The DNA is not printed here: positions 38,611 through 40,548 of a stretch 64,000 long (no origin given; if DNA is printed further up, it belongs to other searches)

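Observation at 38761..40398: Unusual HAD-phosphatase::UbiA phosphoribosyltransferase fusion with ambiguous start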

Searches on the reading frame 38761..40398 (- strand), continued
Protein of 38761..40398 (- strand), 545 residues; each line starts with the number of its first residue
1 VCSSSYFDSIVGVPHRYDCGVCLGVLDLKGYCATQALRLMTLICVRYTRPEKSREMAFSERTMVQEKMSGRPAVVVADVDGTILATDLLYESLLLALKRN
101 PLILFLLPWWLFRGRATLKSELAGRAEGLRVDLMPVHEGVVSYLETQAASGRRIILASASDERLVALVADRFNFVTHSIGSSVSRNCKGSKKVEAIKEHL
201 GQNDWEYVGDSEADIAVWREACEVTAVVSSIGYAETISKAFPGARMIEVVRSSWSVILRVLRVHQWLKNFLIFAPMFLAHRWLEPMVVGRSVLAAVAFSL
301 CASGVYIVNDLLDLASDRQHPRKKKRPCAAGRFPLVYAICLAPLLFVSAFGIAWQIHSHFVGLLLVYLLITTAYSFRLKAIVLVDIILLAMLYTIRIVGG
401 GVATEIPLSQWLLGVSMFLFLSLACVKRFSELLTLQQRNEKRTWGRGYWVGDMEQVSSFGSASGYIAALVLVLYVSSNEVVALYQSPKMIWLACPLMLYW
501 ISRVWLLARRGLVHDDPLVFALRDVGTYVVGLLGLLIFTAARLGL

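Call 20: find_encoding_contigs(protein=P0093, flank=10000, max_places=2)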
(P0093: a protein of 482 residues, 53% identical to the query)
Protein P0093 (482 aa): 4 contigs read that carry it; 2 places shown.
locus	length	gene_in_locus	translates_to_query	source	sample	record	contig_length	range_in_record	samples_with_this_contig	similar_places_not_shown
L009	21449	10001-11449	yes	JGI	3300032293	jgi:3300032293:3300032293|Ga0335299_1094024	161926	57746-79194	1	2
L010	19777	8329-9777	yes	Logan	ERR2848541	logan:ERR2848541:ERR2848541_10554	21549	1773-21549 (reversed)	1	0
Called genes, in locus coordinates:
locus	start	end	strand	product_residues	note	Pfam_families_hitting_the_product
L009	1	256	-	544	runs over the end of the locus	-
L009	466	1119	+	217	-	PF16036:Chalcone_3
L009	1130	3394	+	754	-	PF03709:OKR_DC_1_N, PF01276:OKR_DC_1, PF03711:OKR_DC_1_C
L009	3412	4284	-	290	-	PF20376:DUF6671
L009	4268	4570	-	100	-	PF00543:P-II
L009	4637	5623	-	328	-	PF05982:Sbt_1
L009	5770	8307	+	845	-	PF00535:Glycos_transf_2, PF10111:Glyco_tranf_2_2 (faint), PF00535:Glycos_transf_2, PF13641:Glyco_tranf_2_3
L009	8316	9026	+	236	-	PF00535:Glycos_transf_2, PF10111:Glyco_tranf_2_2 (weak), PF13641:Glyco_tranf_2_3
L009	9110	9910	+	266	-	PF00535:Glycos_transf_2, PF10111:Glyco_tranf_2_2, PF13641:Glyco_tranf_2_3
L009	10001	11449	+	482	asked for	PF12710:HAD (faint), PF01040:UbiA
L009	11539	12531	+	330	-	PF07719:TPR_2 (faint), PF13424:TPR_12 (faint), PF13432:TPR_16 (faint), PF13428:TPR_14 (faint)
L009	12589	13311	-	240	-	-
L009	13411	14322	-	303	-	PF13485:Peptidase_MA_2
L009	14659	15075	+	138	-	PF01521:Fe-S_biosyn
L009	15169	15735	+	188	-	-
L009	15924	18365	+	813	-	PF00082:Peptidase_S8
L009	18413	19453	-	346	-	-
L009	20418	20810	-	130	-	-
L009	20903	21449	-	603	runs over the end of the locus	PF07244:POTRA (weak)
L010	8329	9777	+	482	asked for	PF12710:HAD (faint), PF01040:UbiA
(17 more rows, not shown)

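Call 23: find_encoding_contigs(protein=P0002, flank=10000, max_places=2)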
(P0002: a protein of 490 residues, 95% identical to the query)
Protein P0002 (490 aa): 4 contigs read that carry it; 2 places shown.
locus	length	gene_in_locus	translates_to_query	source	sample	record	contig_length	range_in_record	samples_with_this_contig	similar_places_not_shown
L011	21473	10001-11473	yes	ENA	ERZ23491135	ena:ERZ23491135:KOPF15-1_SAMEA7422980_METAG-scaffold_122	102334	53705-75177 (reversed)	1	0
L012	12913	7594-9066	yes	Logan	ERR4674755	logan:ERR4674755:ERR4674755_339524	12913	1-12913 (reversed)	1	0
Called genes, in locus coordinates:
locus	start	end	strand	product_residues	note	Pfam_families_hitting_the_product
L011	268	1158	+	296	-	-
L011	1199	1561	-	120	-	PF04247:SirB (weak)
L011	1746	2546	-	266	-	PF25575:TPR_BSK1_C (faint), PF09295:ChAPs (faint), PF24575:TPR_Slam (faint), PF00515:TPR_1 (faint), PF14559:TPR_19 (weak), PF23914:TPR_CcmH_CycH (weak), PF14559:TPR_19 (weak), PF13424:TPR_12 (weak), +12 more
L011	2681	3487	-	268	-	-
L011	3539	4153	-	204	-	PF02441:Flavoprotein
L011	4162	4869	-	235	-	PF01209:Ubie_methyltran, PF13489:Methyltransf_23, PF13847:Methyltransf_31, PF08241:Methyltransf_11, PF08242:Methyltransf_12, PF13649:Methyltransf_25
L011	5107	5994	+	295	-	PF01040:UbiA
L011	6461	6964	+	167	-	PF00072:Response_reg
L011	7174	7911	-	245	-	PF00106:adh_short, PF13561:adh_short_C2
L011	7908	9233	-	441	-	PF01565:FAD_binding_4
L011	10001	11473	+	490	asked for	PF12710:HAD, PF01040:UbiA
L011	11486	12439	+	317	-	PF07719:TPR_2 (faint), PF13424:TPR_12 (faint), PF13428:TPR_14 (faint), PF13432:TPR_16 (faint), PF14559:TPR_19 (faint)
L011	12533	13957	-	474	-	PF00772:DnaB, PF03796:DnaB_C, PF13481:AAA_25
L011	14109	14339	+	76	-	-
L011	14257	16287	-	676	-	-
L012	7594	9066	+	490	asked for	PF12710:HAD, PF01040:UbiA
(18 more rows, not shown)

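Call 28: find_related_loci(query=A1, collection=genome_contigs, flank=10000)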
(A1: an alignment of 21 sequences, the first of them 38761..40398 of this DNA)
Query A1 (545 aa) in genome_contigs; peptide patterns used: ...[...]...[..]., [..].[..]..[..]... (x = any residue, [..] = any of these).
599 stretches matched a pattern (row limit reached: there are more); 571 encode a relative of the query (tblastn E <= 1e-3); the best 80 are kept; 80 distinct loci.
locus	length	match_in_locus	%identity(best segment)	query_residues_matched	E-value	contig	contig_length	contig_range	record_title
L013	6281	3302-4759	64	59-545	0e+0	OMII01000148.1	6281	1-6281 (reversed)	Proteobacteria bacterium isolate AM_0268 genome assembly, contig: AM_0268_148, whole genome shotgun sequence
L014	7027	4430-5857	62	67-542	0e+0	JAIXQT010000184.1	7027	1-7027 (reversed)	MAG: Proteobacteria bacterium isolate C4_MAG_00039 pond_C4_MAG_00039_000000000145, whole genome shotgun sequence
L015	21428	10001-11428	62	67-542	0e+0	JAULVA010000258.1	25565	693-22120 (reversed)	MAG: Bdellovibrionota bacterium isolate P_BDEL NODE_3201_length_25565_cov_1.272191, whole genome shotgun sequence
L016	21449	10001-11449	62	58-542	0e+0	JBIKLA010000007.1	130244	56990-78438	MAG: Bdellovibrionota bacterium isolate ME2014-08-19_3300042467_group5_bin109 Rohwer_bin1186_scaffold_31_c1, whole genom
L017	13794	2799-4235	61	64-542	0e+0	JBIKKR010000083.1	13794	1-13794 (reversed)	MAG: Bdellovibrionota bacterium isolate ME2014-08-05_3300044627_group5_bin128 Rohwer_bin1184_scaffold_4117_c1, whole gen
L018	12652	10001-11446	61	64-545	0e+0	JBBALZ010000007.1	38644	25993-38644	MAG: Bdellovibrionota bacterium isolate EUL_076 ctg7-EUL_076, whole genome shotgun sequence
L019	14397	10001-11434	62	65-543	0e+0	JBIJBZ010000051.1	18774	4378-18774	MAG: Bdellovibrionota bacterium isolate ME2006-08-10D11_3300044971_group2_bin88 Rohwer_bin1171_scaffold_441_c1, whole ge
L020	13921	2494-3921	61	67-542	0e+0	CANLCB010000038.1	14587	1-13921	MAG: Deltaproteobacteria bacterium isolate ZE-Oct18-108 genome assembly, contig: ZE-Oct18-C3516, whole genome shotgun se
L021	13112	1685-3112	62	67-542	0e+0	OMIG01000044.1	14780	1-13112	Proteobacteria bacterium isolate AM_0240 genome assembly, contig: DGE0008AM2008_1_187723, whole genome shotgun sequence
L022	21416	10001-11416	63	74-545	0e+0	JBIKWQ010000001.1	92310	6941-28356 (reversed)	MAG: Bdellovibrionota bacterium isolate ME2015-09-13_3300035666_group6_bin39 Rohwer_bin1188_scaffold_111_c1, whole genom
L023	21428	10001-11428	61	67-542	0e+0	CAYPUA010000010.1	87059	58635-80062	MAG TPA_asm: uncultured Bdellovibrionales bacterium isolate SRP193358_co1_85 genome assembly, contig: NODE_341_length_87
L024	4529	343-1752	62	74-543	0e+0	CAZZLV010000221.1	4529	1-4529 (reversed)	MAG TPA_asm: uncultured Bdellovibrionales bacterium isolate SRP124364_co1_308 genome assembly, contig: NODE_24803_length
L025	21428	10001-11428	61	67-542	0e+0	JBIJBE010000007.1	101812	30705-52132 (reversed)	MAG: Bdellovibrionota bacterium isolate ME2006-08-03D11_3300047094_group2_bin168 Rohwer_bin1170_scaffold_39_c1, whole ge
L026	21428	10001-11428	62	67-542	0e+0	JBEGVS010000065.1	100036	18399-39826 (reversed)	MAG: Pseudomonadota bacterium isolate riogrande_2019_sw_WHONDRS-S19S_0066_B_bin.28 scaffold_734115, whole genome shotgun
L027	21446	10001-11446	62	63-542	0e+0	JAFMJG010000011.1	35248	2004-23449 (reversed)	Bacterium isolate DEBay_Sum019D_L_G_148 NODE_740_length_35248_cov_5.397437, whole genome shotgun sequence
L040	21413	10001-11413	46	60-532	2e-126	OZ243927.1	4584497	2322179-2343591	MAG: Trueperaceae bacterium isolate 5b6657fa-4255-4ed3-9929-6c8d954eddd0 genome assembly, chromosome: 1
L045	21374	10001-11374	45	78-537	2e-120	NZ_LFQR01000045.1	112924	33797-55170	Frateuria defendens strain DHo contig_45, whole genome shotgun sequence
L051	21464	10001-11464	44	49-541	1e-117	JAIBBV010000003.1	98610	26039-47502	MAG: Oligoflexia bacterium isolate SSF8 NODE_3443_length_98610_cov_5.219408, whole genome shotgun sequence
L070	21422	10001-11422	42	65-540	2e-115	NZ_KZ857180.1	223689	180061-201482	Dyella tabacisoli strain L4-6 L4-6_Scaffold08, whole genome shotgun sequence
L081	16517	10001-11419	42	68-541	9e-114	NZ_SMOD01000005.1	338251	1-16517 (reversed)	Paraburkholderia guartelaensis strain CNPSo 3008 scaffold5.1, whole genome shotgun sequence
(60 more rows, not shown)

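Call 30: search_solved_structures(query=window:38761-40212:-, max_evalue=0.01, show_alignments=2)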
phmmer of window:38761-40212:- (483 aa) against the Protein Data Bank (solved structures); distinct sequences matched with E-value up to 0.01: 2.
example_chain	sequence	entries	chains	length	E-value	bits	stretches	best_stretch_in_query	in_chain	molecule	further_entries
8j8j_D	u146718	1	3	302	3.5e-32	115.2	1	195-373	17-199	Decaprenyl-phosphate phosphoribosyltransferase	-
8j8k_A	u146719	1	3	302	2.2e-24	89.5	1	195-373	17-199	Decaprenyl-phosphate phosphoribosyltransferase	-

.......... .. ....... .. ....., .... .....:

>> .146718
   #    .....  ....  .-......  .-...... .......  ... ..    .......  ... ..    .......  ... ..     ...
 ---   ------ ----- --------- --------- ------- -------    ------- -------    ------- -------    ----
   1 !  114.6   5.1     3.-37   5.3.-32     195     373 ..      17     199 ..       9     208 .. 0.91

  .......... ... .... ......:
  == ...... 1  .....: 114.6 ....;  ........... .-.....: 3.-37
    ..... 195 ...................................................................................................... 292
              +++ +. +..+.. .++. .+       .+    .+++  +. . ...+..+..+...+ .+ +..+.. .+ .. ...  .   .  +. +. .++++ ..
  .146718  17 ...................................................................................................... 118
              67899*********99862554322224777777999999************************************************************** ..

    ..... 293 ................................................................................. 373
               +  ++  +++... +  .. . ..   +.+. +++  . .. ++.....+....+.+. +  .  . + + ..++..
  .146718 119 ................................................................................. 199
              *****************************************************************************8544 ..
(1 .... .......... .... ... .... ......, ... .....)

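Call 39: search_protein_families(library=pfam, proteins=[L051:14476-16014:-, L070:15748-17985:+, L070:18784-20424:-, L040:14801-16843:+, L040:13834-14778:+, L081:15760-16185:+, L045:16204-17877:-, L081:7967-9778:+, L070:14435-15751:+, L070:13403-14416:+], max_evalue=0.01)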
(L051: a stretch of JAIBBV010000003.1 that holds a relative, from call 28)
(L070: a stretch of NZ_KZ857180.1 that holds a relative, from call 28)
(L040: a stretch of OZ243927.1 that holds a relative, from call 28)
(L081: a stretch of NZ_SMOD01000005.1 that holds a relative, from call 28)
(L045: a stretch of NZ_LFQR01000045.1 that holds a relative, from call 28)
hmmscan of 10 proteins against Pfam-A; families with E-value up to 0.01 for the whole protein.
L051:14476-16014:- (512 aa): 0 families

L070:15748-17985:+ (745 aa): 0 families

L070:18784-20424:- (546 aa): 2 families
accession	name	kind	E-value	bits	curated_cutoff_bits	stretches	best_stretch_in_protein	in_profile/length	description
PF02366.24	PMT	-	6.1e-06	26.4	22.7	1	135-266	86-223/245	Dolichyl-phosphate-mannose-protein mannosyltransferase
PF13231.12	PMT_2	-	0.00022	21.9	26.1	1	113-270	5-155/160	Dolichyl-phosphate-mannose-protein mannosyltransferase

L040:14801-16843:+ (680 aa): 1 family
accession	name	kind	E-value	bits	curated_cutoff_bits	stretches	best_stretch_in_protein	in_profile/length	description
PF09852.15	DUF2079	-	4e-64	217.8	28.2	1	217-648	2-450/459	Predicted membrane protein (DUF2079)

L040:13834-14778:+ (314 aa): 1 family
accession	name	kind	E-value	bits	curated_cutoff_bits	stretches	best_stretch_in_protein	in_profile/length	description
PF03706.18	LPG_synthase_TM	-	5.8e-53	180.8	33.4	1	13-298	5-302/302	Lysylphosphatidylglycerol synthase TM region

L081:15760-16185:+ (141 aa): 2 families
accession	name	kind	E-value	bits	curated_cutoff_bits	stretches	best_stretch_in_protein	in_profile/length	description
PF04138.20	GtrA_DPMS_TM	-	5.4e-14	52.8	26.1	1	20-139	2-117/117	GtrA/DPMS, transmembrane domain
PF05571.17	JAMP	-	0.0064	16.6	25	1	42-109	141-209/292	JNK1/MAPK8-associated membrane protein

L045:16204-17877:- (557 aa): 0 families

L081:7967-9778:+ (603 aa): 0 families

L070:14435-15751:+ (438 aa): 10 families
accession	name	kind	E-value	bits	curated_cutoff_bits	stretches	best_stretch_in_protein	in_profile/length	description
PF01593.30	Amino_oxidase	-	1.5e-34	120.5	19.8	1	17-409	3-419/443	Flavin containing amine oxidoreductase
PF13450.12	NAD_binding_8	-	5.3e-12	46.3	21.9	1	10-74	1-67/68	NAD(P)-binding Rossmann-like domain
PF01266.30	DAO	-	1.9e-11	44.5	27.9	1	8-258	2-204/353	FAD dependent oxidoreductase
PF03486.20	HI0933_like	-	1.2e-06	28.6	50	1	7-41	2-36/244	HI0933-like protein Rossmann domain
PF01494.25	FAD_binding_3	-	6.4e-06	26.1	22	1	9-38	5-34/349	FAD binding domain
PF12831.13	FAD_oxidored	-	8.9e-05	22.4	27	1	9-45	3-39/416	FAD dependent oxidoreductase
PF00070.33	Pyr_redox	-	0.00018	22.4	22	1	7-41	1-35/82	Pyridine nucleotide-disulphide oxidoreductase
PF07992.20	Pyr_redox_2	-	0.00068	19.6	26.1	1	4-41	142-178/291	Pyridine nucleotide-disulphide oxidoreductase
PF00890.30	FAD_binding_2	-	0.0029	17.3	20.4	0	9-45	3-39/414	FAD binding domain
PF02558.23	ApbA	-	0.0089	16.1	22.2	0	9-39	2-32/150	Ketopantoate reductase PanE/ApbA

L070:13403-14416:+ (337 aa): 8 families
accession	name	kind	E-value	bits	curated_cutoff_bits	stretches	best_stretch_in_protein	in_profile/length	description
PF01370.27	Epimerase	-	2.9e-19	69.9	20.9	1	31-238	1-239/240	NAD dependent epimerase/dehydratase family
PF01073.25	3Beta_HSD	-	1.7e-14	54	22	1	32-144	1-118/280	3-beta hydroxysteroid dehydrogenase/isomerase family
PF13460.12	NAD_binding_10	-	3.4e-11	43.8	27.2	1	35-177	1-144/184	NAD(P)H-binding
PF07993.18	NAD_binding_4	-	6.3e-09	35.8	20.1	1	74-149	61-144/258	Male sterility protein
PF04321.23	RmlD_sub_bind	-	7.9e-06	25.6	27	1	30-228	2-198/287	RmlD substrate binding domain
PF16363.11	GDP_Man_Dehyd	-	0.00017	21.6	27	1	33-143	2-130/332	GDP-mannose 4,6 dehydratase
PF05368.20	NmrA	-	0.00089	19.4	27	1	29-120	3-85/298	NmrA-like family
PF00056.29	Ldh_1_N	-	0.0043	17.5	27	1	30-66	2-39/141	lactate/malate dehydrogenase, NAD binding domain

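Call 49: predict_structure(alignment_id=A3)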
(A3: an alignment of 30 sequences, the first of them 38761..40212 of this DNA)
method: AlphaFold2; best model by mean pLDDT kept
length: 483 residues; sequences in the alignment: 30
mean_pLDDT: 89.6   pTM: 0.86
mean pLDDT of the five models: 89.6, 89.5, 89.5, 89.0, 88.8
residues with pLDDT >= 90: 298; 70-90: 175; 50-70: 3; < 50: 7
segments of 3 or more residues with pLDDT < 50: 1-7
pLDDT, mean of each block of 10 residues (from residue 1): 52 93 94 92 93 93 90 94 95 95 94 94 88 91 88 85 89 88 87 92 91 90 95 97 94 88 91 94 97 96 94 81 90 95 90 93 90 86 80 89 92 82 86 92 89 76 89 89 80
secondary structure, 60 per line:
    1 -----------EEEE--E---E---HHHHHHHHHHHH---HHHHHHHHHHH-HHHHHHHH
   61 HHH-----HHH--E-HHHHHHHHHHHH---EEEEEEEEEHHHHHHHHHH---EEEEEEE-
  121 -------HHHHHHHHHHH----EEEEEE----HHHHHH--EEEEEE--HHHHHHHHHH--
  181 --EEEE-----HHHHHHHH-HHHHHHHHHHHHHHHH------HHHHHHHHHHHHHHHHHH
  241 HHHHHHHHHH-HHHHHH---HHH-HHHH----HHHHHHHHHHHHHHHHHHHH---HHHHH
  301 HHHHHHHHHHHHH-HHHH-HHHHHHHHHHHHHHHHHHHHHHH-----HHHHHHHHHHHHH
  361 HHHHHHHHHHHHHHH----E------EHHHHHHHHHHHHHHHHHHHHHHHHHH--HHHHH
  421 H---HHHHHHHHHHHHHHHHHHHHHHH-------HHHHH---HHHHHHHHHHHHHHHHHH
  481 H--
elements in order: E12-15 H26-37 H41-51 H53-63 H76-87 E91-99 H100-109 E113-119 H128-138 E143-148 H153-158 E161-166 H169-178 E183-186 H192-199 H201-216 H223-250 H252-257 H265-268 H273-292 H296-313 H315-318 H320-342 H348-375 H388-413 H416-421 H425-447 H455-459 H463-481
